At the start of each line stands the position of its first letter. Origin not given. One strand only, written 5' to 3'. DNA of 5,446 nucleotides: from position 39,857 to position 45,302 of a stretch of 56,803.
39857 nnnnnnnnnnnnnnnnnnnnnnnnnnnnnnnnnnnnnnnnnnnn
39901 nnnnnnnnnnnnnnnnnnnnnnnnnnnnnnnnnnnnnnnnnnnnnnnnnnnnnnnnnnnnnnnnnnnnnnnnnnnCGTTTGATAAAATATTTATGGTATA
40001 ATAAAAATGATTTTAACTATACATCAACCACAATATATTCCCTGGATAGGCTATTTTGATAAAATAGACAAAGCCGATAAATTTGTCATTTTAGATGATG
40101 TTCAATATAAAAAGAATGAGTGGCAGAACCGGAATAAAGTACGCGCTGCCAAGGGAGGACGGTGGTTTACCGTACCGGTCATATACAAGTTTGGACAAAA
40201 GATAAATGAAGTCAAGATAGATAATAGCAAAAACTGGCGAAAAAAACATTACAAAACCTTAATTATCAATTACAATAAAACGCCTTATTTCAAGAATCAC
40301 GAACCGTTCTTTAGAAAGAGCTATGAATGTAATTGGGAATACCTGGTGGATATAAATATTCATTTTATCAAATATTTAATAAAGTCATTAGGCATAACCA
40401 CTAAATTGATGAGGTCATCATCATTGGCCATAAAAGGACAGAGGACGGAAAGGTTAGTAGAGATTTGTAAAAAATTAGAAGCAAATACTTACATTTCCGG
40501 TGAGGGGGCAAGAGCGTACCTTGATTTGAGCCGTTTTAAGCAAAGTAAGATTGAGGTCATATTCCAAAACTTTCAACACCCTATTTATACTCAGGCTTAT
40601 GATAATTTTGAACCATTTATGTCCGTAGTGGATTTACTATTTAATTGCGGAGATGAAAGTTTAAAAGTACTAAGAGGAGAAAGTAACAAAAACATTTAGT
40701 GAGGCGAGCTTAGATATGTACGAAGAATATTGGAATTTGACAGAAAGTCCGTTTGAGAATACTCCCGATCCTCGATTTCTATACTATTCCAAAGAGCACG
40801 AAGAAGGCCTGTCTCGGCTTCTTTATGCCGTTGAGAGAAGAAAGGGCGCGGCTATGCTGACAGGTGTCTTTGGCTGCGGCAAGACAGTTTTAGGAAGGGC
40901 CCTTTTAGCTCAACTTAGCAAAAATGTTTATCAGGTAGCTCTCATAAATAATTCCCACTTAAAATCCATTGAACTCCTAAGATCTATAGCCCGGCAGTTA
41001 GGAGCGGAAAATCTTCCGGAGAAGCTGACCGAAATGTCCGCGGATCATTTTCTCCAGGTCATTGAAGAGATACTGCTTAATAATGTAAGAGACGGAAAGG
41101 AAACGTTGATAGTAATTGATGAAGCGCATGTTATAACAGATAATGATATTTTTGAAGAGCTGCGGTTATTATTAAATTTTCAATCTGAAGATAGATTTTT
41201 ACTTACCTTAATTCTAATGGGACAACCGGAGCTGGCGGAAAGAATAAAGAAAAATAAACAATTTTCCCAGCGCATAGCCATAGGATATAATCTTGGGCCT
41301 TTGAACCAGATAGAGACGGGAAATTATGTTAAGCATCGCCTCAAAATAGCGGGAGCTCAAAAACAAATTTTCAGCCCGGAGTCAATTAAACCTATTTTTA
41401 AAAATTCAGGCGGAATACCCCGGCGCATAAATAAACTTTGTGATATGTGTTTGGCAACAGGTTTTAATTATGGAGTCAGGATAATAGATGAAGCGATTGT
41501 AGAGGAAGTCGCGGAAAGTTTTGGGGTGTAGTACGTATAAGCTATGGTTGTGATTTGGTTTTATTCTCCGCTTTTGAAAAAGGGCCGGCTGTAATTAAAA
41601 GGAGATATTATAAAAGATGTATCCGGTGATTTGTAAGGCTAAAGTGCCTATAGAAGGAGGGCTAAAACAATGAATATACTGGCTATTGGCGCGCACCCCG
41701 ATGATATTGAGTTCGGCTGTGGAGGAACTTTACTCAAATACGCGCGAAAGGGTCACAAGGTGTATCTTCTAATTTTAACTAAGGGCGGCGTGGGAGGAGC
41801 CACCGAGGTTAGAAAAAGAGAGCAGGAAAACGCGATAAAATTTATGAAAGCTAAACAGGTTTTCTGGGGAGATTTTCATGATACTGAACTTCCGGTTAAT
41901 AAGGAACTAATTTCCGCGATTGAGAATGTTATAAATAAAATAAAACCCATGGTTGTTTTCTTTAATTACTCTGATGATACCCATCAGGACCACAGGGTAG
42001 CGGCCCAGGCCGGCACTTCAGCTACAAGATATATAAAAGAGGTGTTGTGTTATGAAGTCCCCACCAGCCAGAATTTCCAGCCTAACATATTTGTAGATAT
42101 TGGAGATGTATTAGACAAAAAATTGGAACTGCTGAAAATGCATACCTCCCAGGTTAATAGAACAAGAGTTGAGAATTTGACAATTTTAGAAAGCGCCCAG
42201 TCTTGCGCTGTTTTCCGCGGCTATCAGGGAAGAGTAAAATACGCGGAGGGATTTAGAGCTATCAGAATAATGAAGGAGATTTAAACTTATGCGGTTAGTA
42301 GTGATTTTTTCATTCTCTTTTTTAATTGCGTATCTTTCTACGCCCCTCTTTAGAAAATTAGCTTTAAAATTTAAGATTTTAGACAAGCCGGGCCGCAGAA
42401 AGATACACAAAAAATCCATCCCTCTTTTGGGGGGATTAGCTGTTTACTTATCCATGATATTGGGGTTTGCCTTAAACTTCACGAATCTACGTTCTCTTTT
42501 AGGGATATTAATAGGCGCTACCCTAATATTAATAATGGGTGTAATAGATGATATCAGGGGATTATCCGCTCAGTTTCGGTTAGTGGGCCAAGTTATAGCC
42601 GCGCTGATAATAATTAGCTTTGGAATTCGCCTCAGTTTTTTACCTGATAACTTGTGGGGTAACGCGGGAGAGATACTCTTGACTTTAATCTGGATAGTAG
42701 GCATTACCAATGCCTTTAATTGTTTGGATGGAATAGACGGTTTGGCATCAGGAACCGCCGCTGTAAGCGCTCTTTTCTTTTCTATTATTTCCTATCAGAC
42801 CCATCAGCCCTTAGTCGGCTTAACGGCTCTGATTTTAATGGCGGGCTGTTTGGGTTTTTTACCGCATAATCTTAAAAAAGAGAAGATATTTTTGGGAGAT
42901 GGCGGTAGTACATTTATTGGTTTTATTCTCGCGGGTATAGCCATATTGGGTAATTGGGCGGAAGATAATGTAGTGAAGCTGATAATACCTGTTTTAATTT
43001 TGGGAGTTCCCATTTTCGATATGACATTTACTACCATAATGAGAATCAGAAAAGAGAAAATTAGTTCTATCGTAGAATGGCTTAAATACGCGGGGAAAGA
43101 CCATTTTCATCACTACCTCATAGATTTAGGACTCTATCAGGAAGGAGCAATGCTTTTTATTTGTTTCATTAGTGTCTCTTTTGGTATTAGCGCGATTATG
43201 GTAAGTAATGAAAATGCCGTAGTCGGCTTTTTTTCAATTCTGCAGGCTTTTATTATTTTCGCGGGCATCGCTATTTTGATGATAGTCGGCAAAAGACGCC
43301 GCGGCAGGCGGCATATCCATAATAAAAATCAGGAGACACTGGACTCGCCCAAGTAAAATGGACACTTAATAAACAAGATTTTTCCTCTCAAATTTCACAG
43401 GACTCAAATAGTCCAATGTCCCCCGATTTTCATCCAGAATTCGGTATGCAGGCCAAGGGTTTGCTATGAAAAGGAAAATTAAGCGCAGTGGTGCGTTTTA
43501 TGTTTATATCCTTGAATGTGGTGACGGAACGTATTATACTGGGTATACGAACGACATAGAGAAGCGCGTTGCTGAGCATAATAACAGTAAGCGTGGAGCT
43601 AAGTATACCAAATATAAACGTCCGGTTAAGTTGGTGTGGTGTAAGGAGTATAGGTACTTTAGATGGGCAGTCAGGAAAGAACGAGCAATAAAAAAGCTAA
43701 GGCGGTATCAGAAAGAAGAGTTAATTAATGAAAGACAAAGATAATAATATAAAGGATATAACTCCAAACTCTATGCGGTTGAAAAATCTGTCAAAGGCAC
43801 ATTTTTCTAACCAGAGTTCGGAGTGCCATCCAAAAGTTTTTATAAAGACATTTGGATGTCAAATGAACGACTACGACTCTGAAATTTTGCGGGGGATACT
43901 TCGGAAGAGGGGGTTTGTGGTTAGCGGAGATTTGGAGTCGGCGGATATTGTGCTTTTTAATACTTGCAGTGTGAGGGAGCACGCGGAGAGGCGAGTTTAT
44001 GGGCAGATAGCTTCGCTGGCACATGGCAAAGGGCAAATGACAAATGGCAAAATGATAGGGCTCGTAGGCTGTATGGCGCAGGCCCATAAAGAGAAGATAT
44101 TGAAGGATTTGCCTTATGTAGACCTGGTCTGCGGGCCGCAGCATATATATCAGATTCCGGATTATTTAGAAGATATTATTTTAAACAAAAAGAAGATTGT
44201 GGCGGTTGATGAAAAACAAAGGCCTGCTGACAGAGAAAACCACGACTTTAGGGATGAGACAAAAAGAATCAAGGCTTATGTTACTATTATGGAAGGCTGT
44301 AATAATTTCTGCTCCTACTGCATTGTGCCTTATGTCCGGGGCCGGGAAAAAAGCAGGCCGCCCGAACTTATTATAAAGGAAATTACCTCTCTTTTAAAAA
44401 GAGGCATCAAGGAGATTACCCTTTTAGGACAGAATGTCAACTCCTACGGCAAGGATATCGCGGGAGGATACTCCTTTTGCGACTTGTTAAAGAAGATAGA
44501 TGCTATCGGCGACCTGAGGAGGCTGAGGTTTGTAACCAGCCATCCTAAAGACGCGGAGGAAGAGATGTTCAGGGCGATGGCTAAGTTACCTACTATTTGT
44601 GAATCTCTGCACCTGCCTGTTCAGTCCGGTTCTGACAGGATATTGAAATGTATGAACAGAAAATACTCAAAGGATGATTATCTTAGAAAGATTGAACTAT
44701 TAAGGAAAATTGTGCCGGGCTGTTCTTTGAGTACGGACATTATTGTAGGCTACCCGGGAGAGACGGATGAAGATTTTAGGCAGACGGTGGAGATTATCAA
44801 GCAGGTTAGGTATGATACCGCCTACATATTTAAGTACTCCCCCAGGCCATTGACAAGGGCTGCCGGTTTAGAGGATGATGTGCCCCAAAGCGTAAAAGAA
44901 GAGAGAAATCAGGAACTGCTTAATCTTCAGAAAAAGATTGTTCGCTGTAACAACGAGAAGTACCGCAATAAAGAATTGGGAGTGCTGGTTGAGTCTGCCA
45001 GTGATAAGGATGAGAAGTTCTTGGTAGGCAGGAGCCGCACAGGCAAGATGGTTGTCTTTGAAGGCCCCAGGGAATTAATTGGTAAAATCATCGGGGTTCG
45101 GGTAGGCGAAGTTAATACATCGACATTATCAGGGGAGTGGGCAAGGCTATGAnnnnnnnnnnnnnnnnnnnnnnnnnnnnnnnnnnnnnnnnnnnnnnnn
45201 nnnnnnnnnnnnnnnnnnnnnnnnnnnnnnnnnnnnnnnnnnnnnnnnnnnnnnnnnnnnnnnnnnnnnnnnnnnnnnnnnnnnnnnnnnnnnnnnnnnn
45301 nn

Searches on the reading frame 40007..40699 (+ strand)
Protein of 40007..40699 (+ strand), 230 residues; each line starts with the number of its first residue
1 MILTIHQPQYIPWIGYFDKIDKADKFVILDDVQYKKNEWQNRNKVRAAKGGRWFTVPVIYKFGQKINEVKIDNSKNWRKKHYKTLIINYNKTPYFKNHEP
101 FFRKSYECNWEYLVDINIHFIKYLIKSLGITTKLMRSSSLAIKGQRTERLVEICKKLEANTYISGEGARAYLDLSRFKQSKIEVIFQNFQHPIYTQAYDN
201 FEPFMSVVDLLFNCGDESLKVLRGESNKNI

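Call 30: search_protein_families(library=pfam, proteins=[window:40007-40699:+], max_evalue=0.0001)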
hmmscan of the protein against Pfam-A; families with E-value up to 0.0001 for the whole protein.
window:40007-40699:+ (230 aa): 1 family
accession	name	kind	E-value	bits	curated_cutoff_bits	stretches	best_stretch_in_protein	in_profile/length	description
PF08889.16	WbqC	-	3.3e-81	272.7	21.3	1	7-220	1-217/218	WbqC-like protein family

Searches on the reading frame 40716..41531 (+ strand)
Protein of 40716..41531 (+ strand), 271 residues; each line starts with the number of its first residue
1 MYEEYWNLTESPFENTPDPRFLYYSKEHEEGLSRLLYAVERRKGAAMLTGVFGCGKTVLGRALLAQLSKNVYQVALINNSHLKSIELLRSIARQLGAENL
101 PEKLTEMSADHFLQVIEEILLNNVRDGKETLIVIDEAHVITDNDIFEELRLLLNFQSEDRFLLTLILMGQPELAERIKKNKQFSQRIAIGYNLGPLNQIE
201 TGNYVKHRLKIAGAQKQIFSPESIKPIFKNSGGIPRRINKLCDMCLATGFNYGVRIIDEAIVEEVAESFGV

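Call 30: search_protein_families(library=pfam, proteins=[window:40716-41531:+], max_evalue=0.0001)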
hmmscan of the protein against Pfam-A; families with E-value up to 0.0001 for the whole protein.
window:40716-41531:+ (271 aa): 6 families
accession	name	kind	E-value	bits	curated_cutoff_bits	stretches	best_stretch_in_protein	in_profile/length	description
PF13401.12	AAA_22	-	3.4e-22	79.6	27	1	42-176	4-129/130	AAA domain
PF13191.12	AAA_16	-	3.8e-10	40.9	32.6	1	27-158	7-161/167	AAA ATPase domain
PF09848.15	SLFN-g3_helicase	-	4.9e-06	26.5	24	1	47-144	5-95/354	Schlafen group 3, DNA/RNA helicase domain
PF25201.1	nSTAND6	-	1.1e-05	25.9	27.7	1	43-153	18-128/148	Novel STAND NTPase 6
PF01637.24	ATPase_2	-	1.3e-05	25.6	33.2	1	29-239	5-223/225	ATPase domain predominantly from Archaea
PF00004.35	AAA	-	7.5e-05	23.6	21.2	0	47-144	2-73/131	ATPase family associated with various cellular activities (AAA)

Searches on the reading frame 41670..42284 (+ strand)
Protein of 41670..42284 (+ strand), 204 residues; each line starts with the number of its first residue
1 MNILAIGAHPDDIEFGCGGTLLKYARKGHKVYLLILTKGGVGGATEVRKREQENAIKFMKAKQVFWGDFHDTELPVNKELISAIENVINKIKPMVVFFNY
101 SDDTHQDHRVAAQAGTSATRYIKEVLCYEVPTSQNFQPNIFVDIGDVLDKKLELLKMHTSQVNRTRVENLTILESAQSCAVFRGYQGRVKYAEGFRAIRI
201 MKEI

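Call 30: search_protein_families(library=pfam, proteins=[window:41670-42284:+], max_evalue=0.0001)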
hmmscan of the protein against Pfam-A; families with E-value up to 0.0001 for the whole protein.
window:41670-42284:+ (204 aa): 1 family
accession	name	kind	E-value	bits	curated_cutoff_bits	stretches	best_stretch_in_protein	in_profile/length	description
PF02585.22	PIG-L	-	1.2e-27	97.4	28.2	1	4-118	1-128/129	GlcNAc-PI de-N-acetylase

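Call 71: search_protein_families(library=ncbifam, proteins=[window:41670-42284:+], max_evalue=1e-10)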
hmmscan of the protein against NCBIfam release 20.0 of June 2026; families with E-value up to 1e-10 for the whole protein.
window:41670-42284:+ (204 aa): 2 families
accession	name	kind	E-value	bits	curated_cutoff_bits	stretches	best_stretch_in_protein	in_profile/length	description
TIGR04001.1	thiol_BshB1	equivalog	1.4e-36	126.3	182.5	1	2-197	3-220/226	bacillithiol biosynthesis deacetylase BshB1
TIGR04000.1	thiol_BshB2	equivalog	2.8e-14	53.3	195.25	1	3-165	3-188/217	bacillithiol biosynthesis deacetylase BshB2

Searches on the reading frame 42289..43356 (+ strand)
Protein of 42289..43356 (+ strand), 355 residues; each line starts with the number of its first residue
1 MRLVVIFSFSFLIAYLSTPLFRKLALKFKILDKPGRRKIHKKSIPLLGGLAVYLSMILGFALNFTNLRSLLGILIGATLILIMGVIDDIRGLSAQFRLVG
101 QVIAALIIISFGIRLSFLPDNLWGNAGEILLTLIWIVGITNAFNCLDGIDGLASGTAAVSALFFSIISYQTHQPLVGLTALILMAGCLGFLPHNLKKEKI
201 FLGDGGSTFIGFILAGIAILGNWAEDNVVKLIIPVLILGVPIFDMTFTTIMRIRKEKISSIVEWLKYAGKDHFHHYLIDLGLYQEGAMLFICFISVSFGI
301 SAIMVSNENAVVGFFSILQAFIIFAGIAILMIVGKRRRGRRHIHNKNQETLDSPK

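Call 30: search_protein_families(library=pfam, proteins=[window:42289-43356:+], max_evalue=0.0001)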
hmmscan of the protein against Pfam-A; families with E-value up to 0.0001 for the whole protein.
window:42289-43356:+ (355 aa): 1 family
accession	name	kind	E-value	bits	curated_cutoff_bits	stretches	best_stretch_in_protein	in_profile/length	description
PF00953.26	Glycos_transf_4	-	1.2e-36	126.5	27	1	71-221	2-159/160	Glycosyl transferase family 4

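Call 39: search_protein_families(library=ncbifam, proteins=[window:42289-43356:+], max_evalue=0.001)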
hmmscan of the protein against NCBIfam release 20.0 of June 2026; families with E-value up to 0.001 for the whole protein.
window:42289-43356:+ (355 aa): 3 families
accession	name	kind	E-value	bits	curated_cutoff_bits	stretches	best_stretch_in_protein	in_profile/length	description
TIGR02380.1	ECA_wecA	exception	2e-42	145.6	326.05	1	7-325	4-330/346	UDP-N-acetylglucosamine--undecaprenyl-phosphate N-acetylglucosaminephosphotransferase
NF053644.1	MraY_archaea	equivalog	1.2e-19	70.8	450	2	98-238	154-292/340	pseudomurein biosynthesis MraY family phospho-N-acetylmuramoyl-pentapeptide-transferase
TIGR00445.1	mraY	equivalog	2.3e-13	50.4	192.05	1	20-222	11-246/321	phospho-N-acetylmuramoyl-pentapeptide-transferase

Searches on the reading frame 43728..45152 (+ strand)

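Call 30: search_protein_families(library=pfam, proteins=[window:43728-45152:+], max_evalue=0.0001)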
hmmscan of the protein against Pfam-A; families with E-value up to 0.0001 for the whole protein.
window:43728-45152:+ (474 aa): 3 families
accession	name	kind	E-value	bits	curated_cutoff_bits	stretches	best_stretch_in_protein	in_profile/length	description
PF04055.27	Radical_SAM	-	3.4e-31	109.1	29.5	1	186-355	2-164/166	Radical SAM superfamily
PF00919.26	UPF0004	-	9e-30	103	27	1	36-136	1-98/98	Uncharacterized protein family UPF0004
PF01938.26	TRAM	-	4.1e-08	33.4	21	1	411-470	2-59/61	TRAM domain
